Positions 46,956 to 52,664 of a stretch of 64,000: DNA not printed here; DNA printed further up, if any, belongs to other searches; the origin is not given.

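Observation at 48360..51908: Nine-plus tandem ~130-aa modules with ~20 cysteines each, an apparently unassigned Cys-rich repeat architecture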

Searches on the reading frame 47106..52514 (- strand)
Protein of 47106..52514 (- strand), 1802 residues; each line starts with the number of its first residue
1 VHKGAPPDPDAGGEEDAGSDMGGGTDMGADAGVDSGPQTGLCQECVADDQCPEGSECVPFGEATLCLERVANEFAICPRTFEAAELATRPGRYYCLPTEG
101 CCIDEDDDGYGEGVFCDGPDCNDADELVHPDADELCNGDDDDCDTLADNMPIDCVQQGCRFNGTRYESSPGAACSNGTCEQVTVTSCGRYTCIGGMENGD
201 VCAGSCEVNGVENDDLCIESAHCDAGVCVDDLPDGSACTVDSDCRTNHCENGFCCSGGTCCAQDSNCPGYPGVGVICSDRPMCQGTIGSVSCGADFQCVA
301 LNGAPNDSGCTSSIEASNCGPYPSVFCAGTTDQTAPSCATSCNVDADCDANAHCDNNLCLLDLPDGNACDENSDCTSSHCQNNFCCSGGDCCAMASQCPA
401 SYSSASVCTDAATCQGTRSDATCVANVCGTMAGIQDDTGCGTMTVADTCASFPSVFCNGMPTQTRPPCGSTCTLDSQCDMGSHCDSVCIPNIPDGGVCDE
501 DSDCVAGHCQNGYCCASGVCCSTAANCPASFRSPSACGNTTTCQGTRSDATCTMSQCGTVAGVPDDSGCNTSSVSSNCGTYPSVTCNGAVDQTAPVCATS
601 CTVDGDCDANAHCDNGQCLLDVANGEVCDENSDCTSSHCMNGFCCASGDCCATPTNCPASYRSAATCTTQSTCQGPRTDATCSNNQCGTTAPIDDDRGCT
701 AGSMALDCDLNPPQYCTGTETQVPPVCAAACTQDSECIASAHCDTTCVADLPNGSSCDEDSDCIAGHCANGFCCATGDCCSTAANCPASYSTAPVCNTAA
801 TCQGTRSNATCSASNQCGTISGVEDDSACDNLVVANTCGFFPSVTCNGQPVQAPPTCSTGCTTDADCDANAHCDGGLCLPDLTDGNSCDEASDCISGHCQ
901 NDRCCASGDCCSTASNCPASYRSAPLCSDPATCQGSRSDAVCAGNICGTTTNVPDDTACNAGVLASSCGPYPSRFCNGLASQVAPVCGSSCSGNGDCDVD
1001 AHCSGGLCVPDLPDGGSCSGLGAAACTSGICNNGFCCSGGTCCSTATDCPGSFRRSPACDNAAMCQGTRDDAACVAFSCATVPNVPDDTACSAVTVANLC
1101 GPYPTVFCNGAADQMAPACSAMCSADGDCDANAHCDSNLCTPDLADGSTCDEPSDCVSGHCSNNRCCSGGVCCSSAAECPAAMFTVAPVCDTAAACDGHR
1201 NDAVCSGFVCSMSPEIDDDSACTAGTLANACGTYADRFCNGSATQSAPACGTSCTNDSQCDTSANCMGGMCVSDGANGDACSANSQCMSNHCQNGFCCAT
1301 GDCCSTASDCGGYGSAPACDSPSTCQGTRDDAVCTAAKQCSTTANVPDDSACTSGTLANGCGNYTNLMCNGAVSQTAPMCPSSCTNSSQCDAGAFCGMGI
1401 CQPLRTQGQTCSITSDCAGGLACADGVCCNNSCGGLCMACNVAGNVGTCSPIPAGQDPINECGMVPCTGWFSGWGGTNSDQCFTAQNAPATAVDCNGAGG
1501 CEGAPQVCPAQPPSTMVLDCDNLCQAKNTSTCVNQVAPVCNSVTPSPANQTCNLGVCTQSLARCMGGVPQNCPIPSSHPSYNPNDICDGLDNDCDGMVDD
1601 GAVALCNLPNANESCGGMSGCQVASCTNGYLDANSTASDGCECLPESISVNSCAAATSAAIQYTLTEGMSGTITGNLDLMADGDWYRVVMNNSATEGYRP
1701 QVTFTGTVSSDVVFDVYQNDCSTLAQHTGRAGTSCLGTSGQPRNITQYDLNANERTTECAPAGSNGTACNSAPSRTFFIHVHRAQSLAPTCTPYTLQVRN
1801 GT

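Call 4: search_protein_families(library=pfam, proteins=[window:47106-52514:-], max_evalue=1)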
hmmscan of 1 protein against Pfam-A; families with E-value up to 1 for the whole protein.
window:47106-52514:- (1802 aa): 1 family
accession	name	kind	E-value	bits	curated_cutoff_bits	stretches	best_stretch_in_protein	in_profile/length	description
PF23416.1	DUF7107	-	0.0039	17.9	24.6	8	1383-1429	1-47/48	Domain of unknown function (DUF7107)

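Call 6: search_protein_families(library=ncbifam, proteins=[window:47106-52514:-], max_evalue=1)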
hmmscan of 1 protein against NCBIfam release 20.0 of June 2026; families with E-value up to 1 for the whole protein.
window:47106-52514:- (1802 aa): 0 families

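Call 10: find_homologous_proteins(query=window:47106-52514:-)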
Query window:47106-52514:- (1802 aa): 209 proteins with E <= 0.001 among 4830 candidates; the best 120 are listed.
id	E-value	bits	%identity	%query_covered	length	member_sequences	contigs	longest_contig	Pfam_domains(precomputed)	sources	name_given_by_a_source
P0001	0.0e+0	3993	100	99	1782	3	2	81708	-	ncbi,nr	ncbi:MAG: hypothetical protein R3B40_26260 [Polyangiales bacterium]|nr:hypothetical protein [Myxococ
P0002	0.0e+0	2734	70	100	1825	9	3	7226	-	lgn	-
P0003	0.0e+0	2261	46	77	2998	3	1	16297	-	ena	-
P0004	0.0e+0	2167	46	77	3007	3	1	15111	-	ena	-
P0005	0.0e+0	1797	72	63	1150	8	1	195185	-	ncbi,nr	ncbi:MAG: putative metal-binding motif-containing protein [Sandaracinaceae bacterium]|nr:putative me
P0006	0.0e+0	1782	51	99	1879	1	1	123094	-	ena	-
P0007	0.0e+0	1769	50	71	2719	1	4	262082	PF11617.14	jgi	jgi:hypothetical protein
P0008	0.0e+0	1751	44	72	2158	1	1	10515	-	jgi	jgi:hypothetical protein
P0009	0.0e+0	1719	44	77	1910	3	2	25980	-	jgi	jgi:hypothetical protein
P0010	0.0e+0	1705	77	55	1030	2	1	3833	-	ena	-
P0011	0.0e+0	1682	44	71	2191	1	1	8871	-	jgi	jgi:hypothetical protein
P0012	0.0e+0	1669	46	68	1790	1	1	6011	-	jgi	-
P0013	0.0e+0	1656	47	68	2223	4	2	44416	-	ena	-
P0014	0.0e+0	1641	45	82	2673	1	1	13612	PF11617.14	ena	-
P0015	0.0e+0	1579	44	72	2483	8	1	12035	-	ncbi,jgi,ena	jgi:hypothetical protein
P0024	3.9e-262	892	45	49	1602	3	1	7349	PF11617.14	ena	-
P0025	1.6e-255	870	49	48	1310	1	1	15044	PF11617.14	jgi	jgi:hypothetical protein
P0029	1.2e-236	807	43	52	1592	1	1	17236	PF11617.14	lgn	-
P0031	6.0e-232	791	40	46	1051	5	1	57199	PF11617.14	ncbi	-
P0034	1.7e-222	760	49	44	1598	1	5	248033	PF11617.14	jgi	jgi:hypothetical protein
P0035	1.3e-221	757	40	59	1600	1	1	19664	PF11617.14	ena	-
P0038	2.0e-219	750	39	70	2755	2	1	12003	PF11617.14,PF00404.25,PF00963.25,PF23416.2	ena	-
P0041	1.8e-215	737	48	37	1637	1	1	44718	PF11617.14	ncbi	-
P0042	1.0e-213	731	46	37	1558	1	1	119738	PF11617.14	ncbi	ncbi:MAG: putative metal-binding motif-containing protein [Myxococcota bacterium]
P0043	1.1e-213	731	47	34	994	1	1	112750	PF11617.14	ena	-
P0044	4.7e-213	729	46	35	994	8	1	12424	PF11617.14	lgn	-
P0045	8.9e-208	711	47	35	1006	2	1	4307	PF23416.2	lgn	-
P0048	1.3e-201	691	48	34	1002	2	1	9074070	-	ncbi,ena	-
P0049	1.1e-200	688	48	36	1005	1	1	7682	PF11617.14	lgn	-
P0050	5.0e-200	686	40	60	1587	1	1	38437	PF11617.14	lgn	-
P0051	8.4e-200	685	48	36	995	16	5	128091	PF11617.14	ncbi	ncbi:MAG: putative metal-binding motif-containing protein [Sandaracinaceae bacterium]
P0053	1.5e-195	671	39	40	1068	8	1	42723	PF11617.14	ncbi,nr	ncbi:MAG: putative metal-binding motif-containing protein [Deltaproteobacteria bacterium]|nr:putativ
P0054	2.9e-195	670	46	36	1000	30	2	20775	PF11617.14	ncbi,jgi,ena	-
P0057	9.3e-195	668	48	34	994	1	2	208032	PF11617.14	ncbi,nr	ncbi:MAG: putative metal-binding motif-containing protein [Myxococcota bacterium]|nr:putative metal-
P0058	2.7e-192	660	46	36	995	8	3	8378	PF11617.14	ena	-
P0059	4.9e-192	659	45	34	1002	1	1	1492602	-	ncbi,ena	-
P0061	1.1e-190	655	39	44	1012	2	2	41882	PF11617.14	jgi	jgi:hypothetical protein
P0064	2.8e-190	653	47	35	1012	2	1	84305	PF11617.14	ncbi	-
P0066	2.5e-188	647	48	34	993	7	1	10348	PF11617.14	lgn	-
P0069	8.9e-187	642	45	36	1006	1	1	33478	PF11617.14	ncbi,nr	ncbi:MAG: putative metal-binding motif-containing protein [Myxococcales bacterium]|nr:putative metal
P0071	6.0e-186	639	44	35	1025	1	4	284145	PF11617.14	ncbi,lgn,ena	ncbi:MAG: putative metal-binding motif-containing protein [Polyangiales bacterium]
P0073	1.7e-185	637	44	36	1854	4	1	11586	PF11617.14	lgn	-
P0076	4.0e-184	633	44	35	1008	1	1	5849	PF11617.14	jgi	-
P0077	1.0e-183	631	44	36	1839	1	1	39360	PF11617.14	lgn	-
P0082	5.3e-181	623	46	36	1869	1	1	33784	PF11617.14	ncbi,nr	ncbi:MAG: hypothetical protein JNJ59_05820 [Deltaproteobacteria bacterium]|nr:hypothetical protein [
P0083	1.2e-180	621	41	36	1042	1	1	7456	PF11617.14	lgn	-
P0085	1.9e-180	621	48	34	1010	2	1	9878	PF11617.14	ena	-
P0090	3.7e-178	613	44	37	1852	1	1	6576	PF11617.14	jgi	-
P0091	7.7e-178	612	45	34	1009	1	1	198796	PF11617.14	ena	-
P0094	1.4e-175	604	40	41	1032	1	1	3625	PF11617.14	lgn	-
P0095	2.6e-175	604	47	34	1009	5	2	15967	PF11617.14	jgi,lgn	-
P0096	4.6e-175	603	43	41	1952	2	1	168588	PF11617.14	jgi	jgi:hypothetical protein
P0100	3.4e-172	593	44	42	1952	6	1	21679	PF11617.14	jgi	jgi:hypothetical protein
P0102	3.1e-171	590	45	40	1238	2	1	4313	PF11617.14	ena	-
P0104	6.5e-171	589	43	41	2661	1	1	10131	PF11617.14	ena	-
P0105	4.7e-170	586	43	37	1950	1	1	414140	PF11617.14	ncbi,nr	ncbi:MAG: putative metal-binding motif-containing protein [Deltaproteobacteria bacterium]|nr:putativ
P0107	1.2e-168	582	46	35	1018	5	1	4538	PF11617.14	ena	-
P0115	2.1e-162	561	44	35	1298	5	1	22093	PF11617.14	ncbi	-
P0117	8.7e-161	555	45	33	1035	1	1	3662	PF11617.14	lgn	-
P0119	8.2e-160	552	45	34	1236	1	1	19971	PF11617.14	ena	-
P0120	2.5e-158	547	40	43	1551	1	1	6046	PF11617.14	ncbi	ncbi:MAG: hypothetical protein ACI9MR_003398, partial [Myxococcota bacterium]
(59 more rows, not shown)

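Call 39: find_encoding_contigs(protein=P0048, flank=8000, max_places=2)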
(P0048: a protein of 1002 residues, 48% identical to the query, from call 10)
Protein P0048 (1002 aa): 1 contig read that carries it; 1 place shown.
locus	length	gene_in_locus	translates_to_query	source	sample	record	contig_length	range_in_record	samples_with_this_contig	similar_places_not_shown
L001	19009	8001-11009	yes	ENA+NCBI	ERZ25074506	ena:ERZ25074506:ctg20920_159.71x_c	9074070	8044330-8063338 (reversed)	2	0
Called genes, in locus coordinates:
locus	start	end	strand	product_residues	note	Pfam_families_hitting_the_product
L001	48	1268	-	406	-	PF03403:PAF-AH_p_II (weak), PF01738:DLH (weak), PF12740:PETase (weak), PF03403:PAF-AH_p_II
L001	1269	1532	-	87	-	-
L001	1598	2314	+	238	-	PF13847:Methyltransf_31, PF08241:Methyltransf_11, PF08242:Methyltransf_12, PF13649:Methyltransf_25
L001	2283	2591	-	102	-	PF07045:DUF1330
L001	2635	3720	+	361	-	PF00544:Pectate_lyase_4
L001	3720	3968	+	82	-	-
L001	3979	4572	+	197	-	PF18899:DUF5655 (faint), PF08818:DUF1801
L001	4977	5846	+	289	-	PF00378:ECH_1, PF16113:ECH_2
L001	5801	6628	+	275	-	PF05257:CHAP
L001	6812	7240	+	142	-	-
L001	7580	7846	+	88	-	PF04993:TfoX_N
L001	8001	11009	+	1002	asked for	-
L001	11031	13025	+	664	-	PF01839:FG-GAP (faint), PF13517:FG-GAP_3, PF07593:UnbV_ASPIC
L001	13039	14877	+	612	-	PF02543:Carbam_trans_N, PF16861:Carbam_trans_C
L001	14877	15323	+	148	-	-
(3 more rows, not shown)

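Call 40: find_encoding_contigs(protein=P0059, flank=6000, max_places=1)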
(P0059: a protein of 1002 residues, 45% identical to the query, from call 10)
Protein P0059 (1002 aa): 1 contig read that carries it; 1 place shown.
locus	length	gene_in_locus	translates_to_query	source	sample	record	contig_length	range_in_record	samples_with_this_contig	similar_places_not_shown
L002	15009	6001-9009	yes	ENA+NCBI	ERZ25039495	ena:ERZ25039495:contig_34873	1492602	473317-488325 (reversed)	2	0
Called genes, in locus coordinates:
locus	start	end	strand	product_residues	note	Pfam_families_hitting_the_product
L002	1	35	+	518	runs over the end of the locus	PF02142:MGS, PF01808:AICARFT_IMPCHas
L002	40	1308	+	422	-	PF02844:GARS_N, PF01071:GARS_A, PF02786:CPSase_L_D2, PF02222:ATP-grasp (weak), PF02843:GARS_C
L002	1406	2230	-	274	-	PF04116:FA_hydroxylase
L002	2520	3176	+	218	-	PF00440:TetR_N, PF16859:TetR_C_11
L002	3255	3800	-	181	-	PF00797:Acetyltransf_2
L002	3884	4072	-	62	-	PF00797:Acetyltransf_2 (weak)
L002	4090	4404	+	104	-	-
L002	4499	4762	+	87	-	-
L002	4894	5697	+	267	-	PF00849:PseudoU_synth_2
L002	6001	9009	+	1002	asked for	-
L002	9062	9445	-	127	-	-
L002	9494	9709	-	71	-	PF01904:DUF72 (weak)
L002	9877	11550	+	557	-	PF13557:Phenol_MetA_deg (weak), PF00691:OmpA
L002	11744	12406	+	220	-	-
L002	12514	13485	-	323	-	-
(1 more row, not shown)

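Call 41: find_encoding_contigs(protein=P0006, flank=6000, max_places=1)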
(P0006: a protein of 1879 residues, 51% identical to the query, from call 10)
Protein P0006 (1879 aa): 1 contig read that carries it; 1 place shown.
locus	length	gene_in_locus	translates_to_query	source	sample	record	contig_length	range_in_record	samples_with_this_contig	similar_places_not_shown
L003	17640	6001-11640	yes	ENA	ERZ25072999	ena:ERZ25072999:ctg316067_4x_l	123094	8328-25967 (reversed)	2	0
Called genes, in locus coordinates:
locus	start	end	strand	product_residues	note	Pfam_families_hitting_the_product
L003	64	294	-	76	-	-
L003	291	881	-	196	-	PF03951:Gln-synt_N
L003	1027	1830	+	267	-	-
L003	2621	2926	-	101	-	-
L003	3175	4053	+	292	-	PF04055:Radical_SAM, PF18693:TRAM_2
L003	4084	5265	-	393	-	PF00465:Fe-ADH, PF13685:Fe-ADH_2, PF25137:ADH_Fe_C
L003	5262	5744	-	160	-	-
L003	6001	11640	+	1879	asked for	-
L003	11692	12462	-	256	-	PF22814:WelO5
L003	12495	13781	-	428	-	-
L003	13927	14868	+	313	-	PF00106:adh_short, PF08659:KR, PF01370:Epimerase (weak), PF13561:adh_short_C2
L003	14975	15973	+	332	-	PF01522:Polysacc_deac_1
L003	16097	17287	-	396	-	-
